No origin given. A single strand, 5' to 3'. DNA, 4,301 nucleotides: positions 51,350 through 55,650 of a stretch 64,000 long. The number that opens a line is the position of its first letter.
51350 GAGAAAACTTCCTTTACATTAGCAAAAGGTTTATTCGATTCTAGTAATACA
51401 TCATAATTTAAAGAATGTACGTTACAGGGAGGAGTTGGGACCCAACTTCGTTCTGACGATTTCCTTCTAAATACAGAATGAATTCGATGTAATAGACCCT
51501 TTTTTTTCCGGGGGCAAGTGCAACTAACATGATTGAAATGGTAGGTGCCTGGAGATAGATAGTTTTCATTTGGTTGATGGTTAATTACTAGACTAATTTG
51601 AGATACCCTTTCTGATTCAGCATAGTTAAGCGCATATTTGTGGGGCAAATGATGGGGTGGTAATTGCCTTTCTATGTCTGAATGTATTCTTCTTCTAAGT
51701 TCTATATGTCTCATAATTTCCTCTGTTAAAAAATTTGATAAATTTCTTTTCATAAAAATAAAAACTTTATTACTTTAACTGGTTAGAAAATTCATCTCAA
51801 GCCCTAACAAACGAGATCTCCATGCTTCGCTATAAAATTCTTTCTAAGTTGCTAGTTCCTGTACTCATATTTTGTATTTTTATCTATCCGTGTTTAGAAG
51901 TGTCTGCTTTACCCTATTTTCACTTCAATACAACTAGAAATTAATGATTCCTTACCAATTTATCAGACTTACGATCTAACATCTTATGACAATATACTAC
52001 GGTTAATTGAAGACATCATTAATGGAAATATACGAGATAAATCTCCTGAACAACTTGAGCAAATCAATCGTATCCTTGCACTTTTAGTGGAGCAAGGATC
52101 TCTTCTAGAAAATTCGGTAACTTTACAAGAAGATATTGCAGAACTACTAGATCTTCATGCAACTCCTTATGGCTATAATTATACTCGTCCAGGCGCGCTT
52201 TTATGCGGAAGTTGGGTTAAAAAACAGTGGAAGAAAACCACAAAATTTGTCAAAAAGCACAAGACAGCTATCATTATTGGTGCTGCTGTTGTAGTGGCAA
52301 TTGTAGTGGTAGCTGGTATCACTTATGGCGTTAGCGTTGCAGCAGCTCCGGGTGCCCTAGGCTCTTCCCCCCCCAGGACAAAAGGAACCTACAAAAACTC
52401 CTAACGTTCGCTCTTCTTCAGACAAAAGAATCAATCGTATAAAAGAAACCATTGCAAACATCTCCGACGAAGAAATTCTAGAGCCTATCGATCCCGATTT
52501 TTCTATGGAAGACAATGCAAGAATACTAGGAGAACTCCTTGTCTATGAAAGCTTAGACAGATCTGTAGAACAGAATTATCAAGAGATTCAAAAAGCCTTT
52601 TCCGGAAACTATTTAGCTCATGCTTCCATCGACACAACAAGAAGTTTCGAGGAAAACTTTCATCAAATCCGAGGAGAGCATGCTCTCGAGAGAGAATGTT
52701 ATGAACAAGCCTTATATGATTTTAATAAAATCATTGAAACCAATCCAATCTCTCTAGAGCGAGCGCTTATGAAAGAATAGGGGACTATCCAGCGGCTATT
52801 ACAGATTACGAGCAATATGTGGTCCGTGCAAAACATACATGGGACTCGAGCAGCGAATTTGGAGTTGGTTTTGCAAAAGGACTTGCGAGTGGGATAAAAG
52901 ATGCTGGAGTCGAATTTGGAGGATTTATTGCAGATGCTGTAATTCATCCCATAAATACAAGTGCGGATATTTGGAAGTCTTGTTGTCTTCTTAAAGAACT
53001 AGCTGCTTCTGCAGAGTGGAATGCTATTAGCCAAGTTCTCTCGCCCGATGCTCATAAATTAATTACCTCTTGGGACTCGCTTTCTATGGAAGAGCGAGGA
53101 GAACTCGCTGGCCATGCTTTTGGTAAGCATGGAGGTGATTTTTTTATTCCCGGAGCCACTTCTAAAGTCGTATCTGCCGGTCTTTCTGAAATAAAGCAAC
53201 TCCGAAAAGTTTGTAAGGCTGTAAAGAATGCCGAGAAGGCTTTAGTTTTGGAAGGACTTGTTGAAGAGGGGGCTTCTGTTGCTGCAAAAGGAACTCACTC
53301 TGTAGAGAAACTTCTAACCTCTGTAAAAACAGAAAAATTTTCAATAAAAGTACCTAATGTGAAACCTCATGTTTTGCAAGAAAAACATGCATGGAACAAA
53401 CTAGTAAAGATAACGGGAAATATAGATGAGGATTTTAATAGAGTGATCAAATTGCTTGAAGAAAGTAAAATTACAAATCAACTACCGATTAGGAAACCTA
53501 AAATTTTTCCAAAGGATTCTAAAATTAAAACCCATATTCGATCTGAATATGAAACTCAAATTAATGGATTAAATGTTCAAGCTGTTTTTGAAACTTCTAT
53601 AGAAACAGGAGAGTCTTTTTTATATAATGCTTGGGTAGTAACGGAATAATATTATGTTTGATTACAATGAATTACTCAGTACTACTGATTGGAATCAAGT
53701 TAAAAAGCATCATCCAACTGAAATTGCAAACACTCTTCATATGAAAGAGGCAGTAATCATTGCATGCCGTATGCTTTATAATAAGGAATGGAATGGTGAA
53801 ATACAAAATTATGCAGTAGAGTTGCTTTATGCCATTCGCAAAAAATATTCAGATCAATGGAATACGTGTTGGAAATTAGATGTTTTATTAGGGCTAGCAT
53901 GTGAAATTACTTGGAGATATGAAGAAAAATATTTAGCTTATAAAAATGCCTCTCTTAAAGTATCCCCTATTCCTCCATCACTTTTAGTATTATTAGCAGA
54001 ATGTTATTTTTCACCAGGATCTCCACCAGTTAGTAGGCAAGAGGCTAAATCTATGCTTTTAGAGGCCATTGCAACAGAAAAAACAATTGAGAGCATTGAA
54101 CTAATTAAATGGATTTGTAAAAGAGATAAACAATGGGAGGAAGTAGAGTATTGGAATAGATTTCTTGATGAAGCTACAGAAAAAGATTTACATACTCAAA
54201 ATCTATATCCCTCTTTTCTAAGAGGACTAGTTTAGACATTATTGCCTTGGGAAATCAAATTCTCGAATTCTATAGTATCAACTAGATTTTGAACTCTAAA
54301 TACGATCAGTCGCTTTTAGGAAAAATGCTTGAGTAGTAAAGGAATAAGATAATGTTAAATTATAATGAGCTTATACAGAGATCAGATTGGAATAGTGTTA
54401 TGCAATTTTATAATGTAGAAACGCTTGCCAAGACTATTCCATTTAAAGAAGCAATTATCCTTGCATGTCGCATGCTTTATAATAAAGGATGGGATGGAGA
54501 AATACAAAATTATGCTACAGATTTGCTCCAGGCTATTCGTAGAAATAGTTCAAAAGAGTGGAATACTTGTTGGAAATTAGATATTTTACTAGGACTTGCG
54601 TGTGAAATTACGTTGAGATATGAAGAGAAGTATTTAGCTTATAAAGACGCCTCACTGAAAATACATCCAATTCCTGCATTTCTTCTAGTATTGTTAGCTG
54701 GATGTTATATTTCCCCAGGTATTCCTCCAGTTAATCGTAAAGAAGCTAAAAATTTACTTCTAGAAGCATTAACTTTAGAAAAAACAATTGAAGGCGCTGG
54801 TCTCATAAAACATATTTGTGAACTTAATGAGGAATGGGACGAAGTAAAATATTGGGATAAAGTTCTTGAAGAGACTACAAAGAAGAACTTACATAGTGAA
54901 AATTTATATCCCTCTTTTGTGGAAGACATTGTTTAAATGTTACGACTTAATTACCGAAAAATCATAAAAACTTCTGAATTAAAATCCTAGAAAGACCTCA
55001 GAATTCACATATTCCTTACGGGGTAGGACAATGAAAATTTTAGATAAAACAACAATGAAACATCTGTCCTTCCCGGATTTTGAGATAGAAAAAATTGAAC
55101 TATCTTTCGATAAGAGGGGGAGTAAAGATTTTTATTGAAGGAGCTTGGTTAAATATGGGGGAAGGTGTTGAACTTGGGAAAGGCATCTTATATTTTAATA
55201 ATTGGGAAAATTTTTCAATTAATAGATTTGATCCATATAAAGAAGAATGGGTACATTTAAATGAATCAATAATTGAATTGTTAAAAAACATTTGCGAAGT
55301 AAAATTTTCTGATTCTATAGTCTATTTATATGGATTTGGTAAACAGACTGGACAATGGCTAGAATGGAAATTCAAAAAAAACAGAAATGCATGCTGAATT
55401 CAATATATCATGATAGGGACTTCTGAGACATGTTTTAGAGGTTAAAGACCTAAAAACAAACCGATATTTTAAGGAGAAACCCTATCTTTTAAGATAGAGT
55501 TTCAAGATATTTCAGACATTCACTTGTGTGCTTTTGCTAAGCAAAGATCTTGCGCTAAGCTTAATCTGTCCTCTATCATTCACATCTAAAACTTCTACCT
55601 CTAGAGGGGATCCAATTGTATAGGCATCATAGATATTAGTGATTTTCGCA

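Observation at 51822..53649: Fragmented large membrane-anchored TPR protein with a polymorphic-toxin-like modular C-terminus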

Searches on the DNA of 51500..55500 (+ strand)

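Call 6: search_dna_similar(query=window:51500-55500:+, collection=plasmids, mode=near)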
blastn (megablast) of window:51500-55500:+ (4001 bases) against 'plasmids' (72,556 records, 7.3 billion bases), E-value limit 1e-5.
No match.

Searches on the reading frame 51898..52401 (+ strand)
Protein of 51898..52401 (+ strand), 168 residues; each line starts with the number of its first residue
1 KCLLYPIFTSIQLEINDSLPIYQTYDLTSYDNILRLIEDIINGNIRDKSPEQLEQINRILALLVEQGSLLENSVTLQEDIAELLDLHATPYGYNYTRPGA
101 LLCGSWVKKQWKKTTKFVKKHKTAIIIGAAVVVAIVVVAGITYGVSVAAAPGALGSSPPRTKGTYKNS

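Call 8: search_protein_families(library=pfam, max_evalue=1, proteins=[window:51898-52401:+])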
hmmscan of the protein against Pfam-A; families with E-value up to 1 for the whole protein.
window:51898-52401:+ (168 aa): 1 family
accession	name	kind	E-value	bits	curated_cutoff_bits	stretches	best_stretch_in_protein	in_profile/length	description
PF17562.7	Styelin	-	0.15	12.9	27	1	106-128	2-24/59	Styelin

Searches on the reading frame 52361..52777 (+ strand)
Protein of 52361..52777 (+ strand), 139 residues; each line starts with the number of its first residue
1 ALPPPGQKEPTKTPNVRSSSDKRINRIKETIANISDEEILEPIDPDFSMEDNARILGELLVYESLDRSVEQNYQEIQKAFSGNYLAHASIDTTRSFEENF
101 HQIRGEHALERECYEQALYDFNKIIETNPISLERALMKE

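Call 8: search_protein_families(library=pfam, max_evalue=1, proteins=[window:52361-52777:+])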
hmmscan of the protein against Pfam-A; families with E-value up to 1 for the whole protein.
window:52361-52777:+ (139 aa): 2 families
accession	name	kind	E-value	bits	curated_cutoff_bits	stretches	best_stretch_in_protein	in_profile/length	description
PF00515.34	TPR_1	-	0.06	13.6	27.8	1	108-129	11-32/34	Tetratricopeptide repeat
PF10516.15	SHNi-TPR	-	0.074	13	21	1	105-123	8-26/38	SHNi-TPR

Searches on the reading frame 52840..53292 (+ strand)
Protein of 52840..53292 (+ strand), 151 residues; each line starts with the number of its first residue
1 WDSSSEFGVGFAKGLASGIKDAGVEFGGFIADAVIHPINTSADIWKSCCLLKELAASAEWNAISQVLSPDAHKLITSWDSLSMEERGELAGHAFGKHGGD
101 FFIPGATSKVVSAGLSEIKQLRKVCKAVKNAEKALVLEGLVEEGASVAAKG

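Call 71: search_protein_families(library=pfam, alignment_id=A4, max_evalue=1)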
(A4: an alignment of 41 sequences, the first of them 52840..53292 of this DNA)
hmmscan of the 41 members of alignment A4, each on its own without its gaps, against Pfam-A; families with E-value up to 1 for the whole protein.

A. member 1, window:52840-53292:+ (151 aa): 1 family
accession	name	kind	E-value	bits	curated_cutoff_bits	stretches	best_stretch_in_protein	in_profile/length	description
PF02936.19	COX4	-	0.072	13.5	26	1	76-114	38-76/138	Cytochrome c oxidase subunit IV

B. families by the number of members that match (of 41 scanned): 11 families
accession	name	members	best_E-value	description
PF02936.19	COX4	4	0.0053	Cytochrome c oxidase subunit IV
PF20144.5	TIG_SUH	3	0.032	TIG domain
PF21277.2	T6SS_VgrG3-like_C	1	0.012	Type VI secretion system spike protein VgrG3-like, C-terminal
PF13516.12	LRR_6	1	0.024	Leucine Rich repeat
PF19486.4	DUF6022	1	0.029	Family of unknown function (DUF6022)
PF05094.17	LEF-9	1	0.099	Late expression factor 9 (LEF-9)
PF24862.1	SUS_EPBD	1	0.14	Sucrose synthase EPBD domain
PF14276.11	DUF4363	1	0.16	Domain of unknown function (DUF4363)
PF14217.11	DUF4327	1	0.19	Domain of unknown function (DUF4327)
PF17369.7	DUF5391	1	0.2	Family of unknown function (DUF5391)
PF09811.14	Yae1_N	1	0.22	Essential protein Yae1, N terminal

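Call 77: predict_structure(alignment_id=A5)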
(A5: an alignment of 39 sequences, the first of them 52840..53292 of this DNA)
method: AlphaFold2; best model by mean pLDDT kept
length: 151 residues; sequences in the alignment: 39
mean_pLDDT: 78.7   pTM: 0.58
mean pLDDT of the five models: 78.7, 78.3, 76.1, 75.3, 73.9
residues with pLDDT >= 90: 63; 70-90: 38; 50-70: 37; < 50: 13
segments of 3 or more residues with pLDDT < 50: 104-112
pLDDT, mean of each block of 10 residues (from residue 1): 82 93 86 90 91 92 90 94 96 83 46 52 67 64 57 45
secondary structure, 60 per line:
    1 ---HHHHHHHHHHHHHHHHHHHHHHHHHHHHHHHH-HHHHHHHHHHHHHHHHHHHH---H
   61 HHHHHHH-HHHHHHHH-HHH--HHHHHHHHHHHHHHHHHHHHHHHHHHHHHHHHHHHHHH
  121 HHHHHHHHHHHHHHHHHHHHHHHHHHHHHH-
elements in order: H4-35 H37-56 H60-67 H69-76 H83-150

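Call 81: fold_search(model_id=the predicted structure, library=pdb)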
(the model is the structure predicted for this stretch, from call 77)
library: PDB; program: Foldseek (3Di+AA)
matches with E <= 10: 6; with E <= 0.001: 0
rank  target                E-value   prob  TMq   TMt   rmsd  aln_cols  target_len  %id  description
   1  7zc6_A                3.4e+00  0.05  0.16  0.14  14.2       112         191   16  Na+ - translocating ferredoxin: NAD+ reductase (Rnf) of C. tetanomorphum (released 2022-09-28)
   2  5mto_A                6.0e+00  0.08  0.17  0.23  12.3        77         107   17  N-terminal domain of the human tumor suppressor ING5 C19S mutant (released 2018-02-28)
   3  9min_I                7.1e+00  0.04  0.17  0.19  17.2       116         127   14  Structure of a designed minibinder to NYESO1-A*02:01 (released 2025-08-06)
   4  5me8_A                8.9e+00  0.06  0.17  0.23  12.1        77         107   17  N-terminal domain of the human tumor suppressor ING5 (released 2018-03-14)
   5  1s5x_B                9.4e+00  0.03  0.17  0.19  12.7       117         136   14  The crystal structure of Trematomus bernacchii hemoglobin oxidized by air (released 2004-05-04)
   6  4afl_E                9.9e+00  0.05  0.18  0.26  10.2        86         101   20  The crystal structure of the ING4 dimerization domain reveals the functional organization of the ING family of chromat (released 2012-02-22)
